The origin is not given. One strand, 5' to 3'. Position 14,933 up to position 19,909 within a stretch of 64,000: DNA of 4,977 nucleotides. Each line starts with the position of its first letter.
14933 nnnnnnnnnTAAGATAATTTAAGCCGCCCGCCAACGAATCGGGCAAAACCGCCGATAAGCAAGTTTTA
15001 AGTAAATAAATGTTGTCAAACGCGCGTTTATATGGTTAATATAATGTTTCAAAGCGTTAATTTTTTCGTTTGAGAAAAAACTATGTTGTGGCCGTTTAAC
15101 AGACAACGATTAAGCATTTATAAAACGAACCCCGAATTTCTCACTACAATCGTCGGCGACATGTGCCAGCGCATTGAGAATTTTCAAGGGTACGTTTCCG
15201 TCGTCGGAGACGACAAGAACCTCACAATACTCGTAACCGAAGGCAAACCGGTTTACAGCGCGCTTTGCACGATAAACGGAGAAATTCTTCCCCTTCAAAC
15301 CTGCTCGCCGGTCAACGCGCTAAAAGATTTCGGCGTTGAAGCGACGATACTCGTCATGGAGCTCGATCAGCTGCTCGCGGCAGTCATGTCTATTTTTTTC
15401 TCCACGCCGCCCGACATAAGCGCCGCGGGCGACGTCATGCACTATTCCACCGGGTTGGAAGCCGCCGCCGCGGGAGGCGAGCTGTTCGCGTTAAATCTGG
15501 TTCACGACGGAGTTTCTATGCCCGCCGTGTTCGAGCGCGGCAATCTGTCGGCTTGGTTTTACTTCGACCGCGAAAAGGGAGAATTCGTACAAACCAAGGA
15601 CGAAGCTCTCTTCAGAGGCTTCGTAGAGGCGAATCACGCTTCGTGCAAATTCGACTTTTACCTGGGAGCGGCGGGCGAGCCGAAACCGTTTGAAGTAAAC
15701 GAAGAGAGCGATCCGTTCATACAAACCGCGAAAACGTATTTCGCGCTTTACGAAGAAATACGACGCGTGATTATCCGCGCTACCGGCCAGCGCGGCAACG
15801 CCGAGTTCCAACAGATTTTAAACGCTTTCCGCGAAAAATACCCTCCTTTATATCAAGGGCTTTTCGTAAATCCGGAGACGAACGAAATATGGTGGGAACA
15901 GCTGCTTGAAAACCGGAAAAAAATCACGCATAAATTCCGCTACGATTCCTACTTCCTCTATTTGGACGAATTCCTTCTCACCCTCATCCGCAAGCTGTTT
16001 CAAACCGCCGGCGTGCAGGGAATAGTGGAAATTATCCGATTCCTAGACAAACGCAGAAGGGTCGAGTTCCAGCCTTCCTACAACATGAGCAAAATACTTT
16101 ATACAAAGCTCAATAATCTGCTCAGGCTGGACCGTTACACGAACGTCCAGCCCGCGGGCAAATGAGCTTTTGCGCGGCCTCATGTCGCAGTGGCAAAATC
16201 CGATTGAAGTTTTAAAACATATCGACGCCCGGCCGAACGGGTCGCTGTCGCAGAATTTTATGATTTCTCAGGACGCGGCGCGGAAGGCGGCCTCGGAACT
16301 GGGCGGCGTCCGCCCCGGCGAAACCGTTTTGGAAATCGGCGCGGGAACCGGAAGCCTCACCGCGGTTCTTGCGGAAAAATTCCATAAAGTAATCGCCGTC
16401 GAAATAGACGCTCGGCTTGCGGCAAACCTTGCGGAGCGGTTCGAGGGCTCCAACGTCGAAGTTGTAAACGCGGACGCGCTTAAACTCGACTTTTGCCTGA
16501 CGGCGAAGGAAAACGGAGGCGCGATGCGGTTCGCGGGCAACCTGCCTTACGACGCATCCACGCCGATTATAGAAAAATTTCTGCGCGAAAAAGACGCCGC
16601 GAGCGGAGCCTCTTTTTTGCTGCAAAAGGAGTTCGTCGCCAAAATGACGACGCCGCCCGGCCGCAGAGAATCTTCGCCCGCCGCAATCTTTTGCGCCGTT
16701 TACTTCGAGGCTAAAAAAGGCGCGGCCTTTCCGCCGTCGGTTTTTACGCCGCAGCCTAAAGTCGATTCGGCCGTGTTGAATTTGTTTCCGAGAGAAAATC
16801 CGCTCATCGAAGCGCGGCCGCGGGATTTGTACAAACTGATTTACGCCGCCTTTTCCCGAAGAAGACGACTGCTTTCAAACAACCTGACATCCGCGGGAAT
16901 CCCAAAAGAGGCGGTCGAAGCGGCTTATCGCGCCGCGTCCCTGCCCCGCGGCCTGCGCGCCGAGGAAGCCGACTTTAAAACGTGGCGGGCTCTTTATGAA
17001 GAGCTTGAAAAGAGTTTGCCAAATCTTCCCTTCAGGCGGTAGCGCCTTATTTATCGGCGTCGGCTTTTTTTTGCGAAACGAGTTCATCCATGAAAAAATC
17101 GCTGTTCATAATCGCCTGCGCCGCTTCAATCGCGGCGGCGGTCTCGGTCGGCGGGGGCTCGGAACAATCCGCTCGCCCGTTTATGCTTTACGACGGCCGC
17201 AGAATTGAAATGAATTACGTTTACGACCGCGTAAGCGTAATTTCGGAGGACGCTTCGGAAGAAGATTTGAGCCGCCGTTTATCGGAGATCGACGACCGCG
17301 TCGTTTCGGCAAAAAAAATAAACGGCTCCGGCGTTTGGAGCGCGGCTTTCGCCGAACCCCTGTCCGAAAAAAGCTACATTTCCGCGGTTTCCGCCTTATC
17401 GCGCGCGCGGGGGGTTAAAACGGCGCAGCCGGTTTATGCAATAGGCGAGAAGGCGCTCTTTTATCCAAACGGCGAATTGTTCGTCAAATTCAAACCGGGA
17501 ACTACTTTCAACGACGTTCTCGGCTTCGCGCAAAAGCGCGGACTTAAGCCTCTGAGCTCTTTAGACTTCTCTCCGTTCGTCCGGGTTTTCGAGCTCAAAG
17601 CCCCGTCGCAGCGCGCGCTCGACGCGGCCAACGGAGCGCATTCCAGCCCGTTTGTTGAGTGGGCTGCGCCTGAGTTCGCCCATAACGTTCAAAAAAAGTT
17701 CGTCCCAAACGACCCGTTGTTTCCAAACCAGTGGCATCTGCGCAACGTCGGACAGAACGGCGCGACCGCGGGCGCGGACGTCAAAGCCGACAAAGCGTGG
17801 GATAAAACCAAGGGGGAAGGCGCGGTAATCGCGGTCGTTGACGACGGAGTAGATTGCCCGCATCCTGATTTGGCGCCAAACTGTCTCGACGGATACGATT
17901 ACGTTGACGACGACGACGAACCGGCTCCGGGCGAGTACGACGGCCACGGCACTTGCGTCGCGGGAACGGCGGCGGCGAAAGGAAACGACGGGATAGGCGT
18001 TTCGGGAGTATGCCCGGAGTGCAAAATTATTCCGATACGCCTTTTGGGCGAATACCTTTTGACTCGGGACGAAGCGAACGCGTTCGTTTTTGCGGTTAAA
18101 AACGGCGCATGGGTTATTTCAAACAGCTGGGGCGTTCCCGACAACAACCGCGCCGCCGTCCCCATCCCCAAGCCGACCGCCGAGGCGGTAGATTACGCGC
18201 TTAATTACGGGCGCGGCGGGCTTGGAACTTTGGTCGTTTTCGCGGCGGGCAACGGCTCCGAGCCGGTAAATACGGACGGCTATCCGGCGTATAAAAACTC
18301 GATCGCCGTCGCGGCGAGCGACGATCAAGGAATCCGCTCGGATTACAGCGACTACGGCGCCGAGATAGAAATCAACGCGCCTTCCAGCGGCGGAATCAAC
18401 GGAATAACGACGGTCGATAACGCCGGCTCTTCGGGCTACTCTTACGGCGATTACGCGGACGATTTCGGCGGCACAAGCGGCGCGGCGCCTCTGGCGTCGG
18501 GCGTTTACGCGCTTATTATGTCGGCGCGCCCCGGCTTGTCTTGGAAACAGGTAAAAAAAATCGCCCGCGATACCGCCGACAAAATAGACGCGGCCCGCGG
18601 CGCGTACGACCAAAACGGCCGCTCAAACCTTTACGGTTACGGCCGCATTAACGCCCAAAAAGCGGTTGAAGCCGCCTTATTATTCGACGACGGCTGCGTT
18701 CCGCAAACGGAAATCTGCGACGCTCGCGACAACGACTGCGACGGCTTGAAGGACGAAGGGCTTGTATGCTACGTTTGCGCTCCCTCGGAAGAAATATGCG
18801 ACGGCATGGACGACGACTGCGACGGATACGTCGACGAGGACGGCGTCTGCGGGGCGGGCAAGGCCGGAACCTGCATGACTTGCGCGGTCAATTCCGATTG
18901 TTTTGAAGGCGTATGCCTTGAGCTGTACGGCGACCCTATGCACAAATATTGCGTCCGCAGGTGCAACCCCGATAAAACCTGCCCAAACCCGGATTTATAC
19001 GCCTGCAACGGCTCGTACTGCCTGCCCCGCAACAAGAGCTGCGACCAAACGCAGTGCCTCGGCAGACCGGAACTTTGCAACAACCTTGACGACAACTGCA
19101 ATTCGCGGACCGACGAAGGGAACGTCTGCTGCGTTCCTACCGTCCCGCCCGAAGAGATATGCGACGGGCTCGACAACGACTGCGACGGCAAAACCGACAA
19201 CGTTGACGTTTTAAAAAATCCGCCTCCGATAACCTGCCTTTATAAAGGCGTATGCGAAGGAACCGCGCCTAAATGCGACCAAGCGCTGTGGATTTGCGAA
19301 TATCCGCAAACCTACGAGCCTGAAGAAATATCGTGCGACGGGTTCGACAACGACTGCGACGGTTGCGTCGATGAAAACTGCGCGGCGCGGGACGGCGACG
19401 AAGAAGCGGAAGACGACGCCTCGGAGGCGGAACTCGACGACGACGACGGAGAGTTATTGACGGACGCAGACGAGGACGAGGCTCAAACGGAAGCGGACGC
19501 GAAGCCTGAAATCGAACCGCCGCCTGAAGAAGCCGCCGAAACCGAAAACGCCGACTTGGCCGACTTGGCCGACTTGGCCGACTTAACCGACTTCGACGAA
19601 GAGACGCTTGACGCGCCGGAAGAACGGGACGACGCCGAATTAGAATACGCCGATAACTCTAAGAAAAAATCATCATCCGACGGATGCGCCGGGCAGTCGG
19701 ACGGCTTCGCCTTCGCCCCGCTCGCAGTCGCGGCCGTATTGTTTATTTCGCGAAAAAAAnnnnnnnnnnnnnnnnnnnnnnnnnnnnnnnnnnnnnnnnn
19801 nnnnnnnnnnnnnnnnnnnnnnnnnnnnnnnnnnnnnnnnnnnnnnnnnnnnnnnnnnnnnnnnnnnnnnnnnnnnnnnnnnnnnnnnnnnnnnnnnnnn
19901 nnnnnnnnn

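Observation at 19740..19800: A8 homopolymer at the junction of an S8-protease/sorting-tail module and a signal-peptide + GH5-like module inside one 1500-aa ORF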

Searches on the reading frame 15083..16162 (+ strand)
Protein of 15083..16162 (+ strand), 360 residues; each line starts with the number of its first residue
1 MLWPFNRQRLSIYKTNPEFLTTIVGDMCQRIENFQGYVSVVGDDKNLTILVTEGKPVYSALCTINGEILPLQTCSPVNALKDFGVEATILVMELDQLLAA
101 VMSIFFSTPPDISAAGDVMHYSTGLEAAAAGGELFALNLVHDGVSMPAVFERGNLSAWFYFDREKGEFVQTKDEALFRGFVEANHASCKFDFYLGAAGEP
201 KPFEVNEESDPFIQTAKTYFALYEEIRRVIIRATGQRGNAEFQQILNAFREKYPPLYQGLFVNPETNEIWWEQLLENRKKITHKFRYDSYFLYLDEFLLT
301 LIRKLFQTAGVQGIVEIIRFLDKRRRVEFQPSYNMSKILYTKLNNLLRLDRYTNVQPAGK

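Call 20: find_encoding_contigs(protein=window:15083-16162:+, flank=10000, max_places=10)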
Protein window:15083-16162:+ (360 aa): 5 contigs read that carry it; 4 places shown.
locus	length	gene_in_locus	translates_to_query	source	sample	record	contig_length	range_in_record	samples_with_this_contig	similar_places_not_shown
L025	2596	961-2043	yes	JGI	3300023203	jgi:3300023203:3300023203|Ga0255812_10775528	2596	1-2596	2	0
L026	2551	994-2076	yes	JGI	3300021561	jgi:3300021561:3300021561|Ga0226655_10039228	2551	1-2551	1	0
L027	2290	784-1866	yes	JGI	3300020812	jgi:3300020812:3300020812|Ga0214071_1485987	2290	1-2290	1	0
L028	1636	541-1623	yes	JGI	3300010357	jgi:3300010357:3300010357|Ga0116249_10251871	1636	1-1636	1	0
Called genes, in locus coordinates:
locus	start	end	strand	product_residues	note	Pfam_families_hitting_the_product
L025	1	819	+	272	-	?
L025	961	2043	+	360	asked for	-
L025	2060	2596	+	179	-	?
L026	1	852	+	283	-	?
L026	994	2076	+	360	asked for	-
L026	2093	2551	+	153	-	?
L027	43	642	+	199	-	-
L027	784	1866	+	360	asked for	-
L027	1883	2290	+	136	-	?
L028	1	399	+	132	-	?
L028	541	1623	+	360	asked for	-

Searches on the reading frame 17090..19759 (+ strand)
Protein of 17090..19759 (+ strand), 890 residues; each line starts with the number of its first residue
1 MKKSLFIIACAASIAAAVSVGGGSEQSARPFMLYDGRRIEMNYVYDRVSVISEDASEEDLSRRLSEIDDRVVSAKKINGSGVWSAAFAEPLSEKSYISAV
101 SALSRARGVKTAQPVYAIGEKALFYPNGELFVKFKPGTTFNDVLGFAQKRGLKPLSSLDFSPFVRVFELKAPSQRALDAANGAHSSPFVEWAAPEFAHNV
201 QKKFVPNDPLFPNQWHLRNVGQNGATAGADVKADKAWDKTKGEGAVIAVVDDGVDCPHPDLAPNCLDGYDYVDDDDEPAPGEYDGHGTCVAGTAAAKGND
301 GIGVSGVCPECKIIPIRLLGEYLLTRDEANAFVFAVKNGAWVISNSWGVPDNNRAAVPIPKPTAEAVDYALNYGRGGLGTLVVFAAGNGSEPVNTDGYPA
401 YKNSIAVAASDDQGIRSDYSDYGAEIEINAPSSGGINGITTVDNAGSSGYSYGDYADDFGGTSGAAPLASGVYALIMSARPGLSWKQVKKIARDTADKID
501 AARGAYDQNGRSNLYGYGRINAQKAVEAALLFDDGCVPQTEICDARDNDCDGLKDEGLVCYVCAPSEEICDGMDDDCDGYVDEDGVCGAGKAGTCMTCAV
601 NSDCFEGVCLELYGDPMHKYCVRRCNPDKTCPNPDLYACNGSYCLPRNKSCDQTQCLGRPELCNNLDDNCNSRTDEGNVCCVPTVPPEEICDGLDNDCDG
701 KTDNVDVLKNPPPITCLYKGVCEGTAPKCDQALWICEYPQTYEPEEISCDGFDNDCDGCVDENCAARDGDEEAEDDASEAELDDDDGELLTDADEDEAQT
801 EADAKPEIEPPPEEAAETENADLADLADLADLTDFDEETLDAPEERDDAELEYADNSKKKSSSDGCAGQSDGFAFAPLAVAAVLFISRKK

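Call 15: find_homologous_proteins(query=window:17090-19759:+)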
Query window:17090-19759:+ (890 aa): 541 proteins with E <= 0.001 among 8000 candidates; the best 120 are listed.
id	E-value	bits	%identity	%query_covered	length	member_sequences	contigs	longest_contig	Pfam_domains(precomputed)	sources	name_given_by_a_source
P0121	2.4e-258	878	50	85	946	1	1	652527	PF11617.14,PF00082.28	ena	-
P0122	1.4e-255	869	49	86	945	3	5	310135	PF11617.14,PF00082.28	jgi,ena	-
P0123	3.7e-109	385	46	47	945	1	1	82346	PF13620.13,PF01483.28,PF00082.28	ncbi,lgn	-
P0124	5.3e-108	381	46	47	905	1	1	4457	PF22352.3,PF00801.27,PF07705.18,PF01483.28,PF00082.28,PF18911.7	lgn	-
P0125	1.6e-106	376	46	47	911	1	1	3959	PF00801.27,PF07705.18,PF01483.28,PF00082.28,PF18911.7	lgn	-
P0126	2.0e-105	372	44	50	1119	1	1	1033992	PF13715.13,PF25020.2,PF16371.13,PF13620.13,PF22904.4,PF17210.10,PF01483.28,PF00082.28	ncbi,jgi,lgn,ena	ncbi:MAG TPA: S8 family serine peptidase [Abditibacteriaceae bacterium]|jgi:subtilisin family serine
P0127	9.7e-104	367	43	51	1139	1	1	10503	PF13715.13,PF14686.13,PF23194.2,PF16371.13,PF17802.8,PF13620.13,PF09430.17,PF22904.4,PF17210.10,PF00082.28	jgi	-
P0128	9.5e-103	364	41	57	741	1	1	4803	PF00082.28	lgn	-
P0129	4.2e-102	361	43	53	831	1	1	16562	PF20773.6,PF00082.28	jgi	jgi:subtilisin family serine protease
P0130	4.9e-99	351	41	68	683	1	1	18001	PF11617.14,PF00082.28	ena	-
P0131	6.6e-97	344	45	48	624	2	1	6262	PF00082.28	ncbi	ncbi:MAG: S8 family serine peptidase, partial [Planctomycetota bacterium JB042]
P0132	1.1e-95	340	44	48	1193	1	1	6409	PF13620.13,PF12245.15,PF01483.28,PF00082.28,PF19077.7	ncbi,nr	ncbi:MAG: hypothetical protein JWN98_2577 [Abditibacteriota bacterium]|nr:hypothetical protein [Abdi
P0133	7.0e-95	338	44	45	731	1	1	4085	PF00082.28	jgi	jgi:subtilisin family serine protease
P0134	1.8e-94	336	37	57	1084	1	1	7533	PF13620.13,PF22904.4,PF17210.10,PF01483.28,PF00082.28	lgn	-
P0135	3.7e-94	335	40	50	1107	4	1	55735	PF13620.13,PF22904.4,PF17210.10,PF01483.28,PF00082.28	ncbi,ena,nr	ncbi:MAG: S8 family serine peptidase [Abitibacteriaceae bacterium]|nr:S8 family serine peptidase [Ab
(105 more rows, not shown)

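Call 17: find_encoding_contigs(protein=P0121, flank=10000, max_places=4)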
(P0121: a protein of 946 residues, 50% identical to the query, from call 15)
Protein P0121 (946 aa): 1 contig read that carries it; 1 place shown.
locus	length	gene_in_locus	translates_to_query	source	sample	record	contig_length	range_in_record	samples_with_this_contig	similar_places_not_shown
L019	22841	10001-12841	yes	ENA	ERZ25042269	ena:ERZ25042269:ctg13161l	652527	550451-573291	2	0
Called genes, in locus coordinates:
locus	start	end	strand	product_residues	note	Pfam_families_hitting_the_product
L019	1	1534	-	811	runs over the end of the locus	PF07944:Beta-AFase-like_GH127_cat (faint)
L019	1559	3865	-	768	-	-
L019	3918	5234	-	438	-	-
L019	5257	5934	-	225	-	-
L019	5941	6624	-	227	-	-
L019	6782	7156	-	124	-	-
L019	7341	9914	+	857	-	-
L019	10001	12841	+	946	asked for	PF00082:Peptidase_S8, PF11617:Cu-binding_MopE (faint)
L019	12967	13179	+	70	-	PF13560:HTH_31 (weak), PF01381:HTH_3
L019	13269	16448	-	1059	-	PF02822:Antistasin (weak), PF07648:Kazal_2 (weak), PF00050:Kazal_1 (weak), PF07648:Kazal_2, PF00050:Kazal_1 (weak), PF07648:Kazal_2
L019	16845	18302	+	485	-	PF07690:MFS_1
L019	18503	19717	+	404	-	PF25840:Ulvan_lyase_N (faint)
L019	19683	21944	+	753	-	PF22745:Nlig-Ia, PF01653:DNA_ligase_aden, PF03120:OB_DNA_ligase, PF03119:DNA_ligase_ZBD, PF14520:HHH_5 (faint), PF12826:HHH_2, PF00533:BRCT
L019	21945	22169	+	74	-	-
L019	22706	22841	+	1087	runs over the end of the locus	-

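Call 18: find_encoding_contigs(protein=P0122, flank=10000, max_places=6)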
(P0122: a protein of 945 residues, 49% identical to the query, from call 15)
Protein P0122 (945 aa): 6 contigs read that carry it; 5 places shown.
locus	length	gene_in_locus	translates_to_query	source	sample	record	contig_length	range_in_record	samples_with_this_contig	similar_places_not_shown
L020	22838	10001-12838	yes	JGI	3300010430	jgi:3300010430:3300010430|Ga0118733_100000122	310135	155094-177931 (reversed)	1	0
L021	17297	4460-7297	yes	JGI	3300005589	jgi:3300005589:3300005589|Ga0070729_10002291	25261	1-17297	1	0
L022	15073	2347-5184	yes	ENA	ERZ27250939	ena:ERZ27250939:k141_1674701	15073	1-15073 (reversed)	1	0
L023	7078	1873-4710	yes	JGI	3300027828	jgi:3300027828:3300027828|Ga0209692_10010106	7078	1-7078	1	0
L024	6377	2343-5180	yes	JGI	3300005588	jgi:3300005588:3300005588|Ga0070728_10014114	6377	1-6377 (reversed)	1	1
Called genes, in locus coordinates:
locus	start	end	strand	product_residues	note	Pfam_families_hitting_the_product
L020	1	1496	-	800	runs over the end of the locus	PF06662:C5-epim_C (faint), PF07944:Beta-AFase-like_GH127_cat (faint)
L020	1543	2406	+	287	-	-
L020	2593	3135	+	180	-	-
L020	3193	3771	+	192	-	-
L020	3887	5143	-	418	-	-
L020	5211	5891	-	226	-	-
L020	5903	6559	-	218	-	-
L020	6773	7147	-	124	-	-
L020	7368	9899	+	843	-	-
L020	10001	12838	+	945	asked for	PF00082:Peptidase_S8, PF11617:Cu-binding_MopE (faint)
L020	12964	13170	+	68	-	PF13560:HTH_31 (weak), PF01381:HTH_3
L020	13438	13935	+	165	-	-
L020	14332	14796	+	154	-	-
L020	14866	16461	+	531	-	-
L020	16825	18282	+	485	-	PF07690:MFS_1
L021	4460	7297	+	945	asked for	PF00082:Peptidase_S8, PF11617:Cu-binding_MopE (faint)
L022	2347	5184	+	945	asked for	PF00082:Peptidase_S8, PF11617:Cu-binding_MopE (faint)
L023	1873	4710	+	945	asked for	PF00082:Peptidase_S8, PF11617:Cu-binding_MopE (faint)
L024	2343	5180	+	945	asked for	PF00082:Peptidase_S8, PF11617:Cu-binding_MopE (faint)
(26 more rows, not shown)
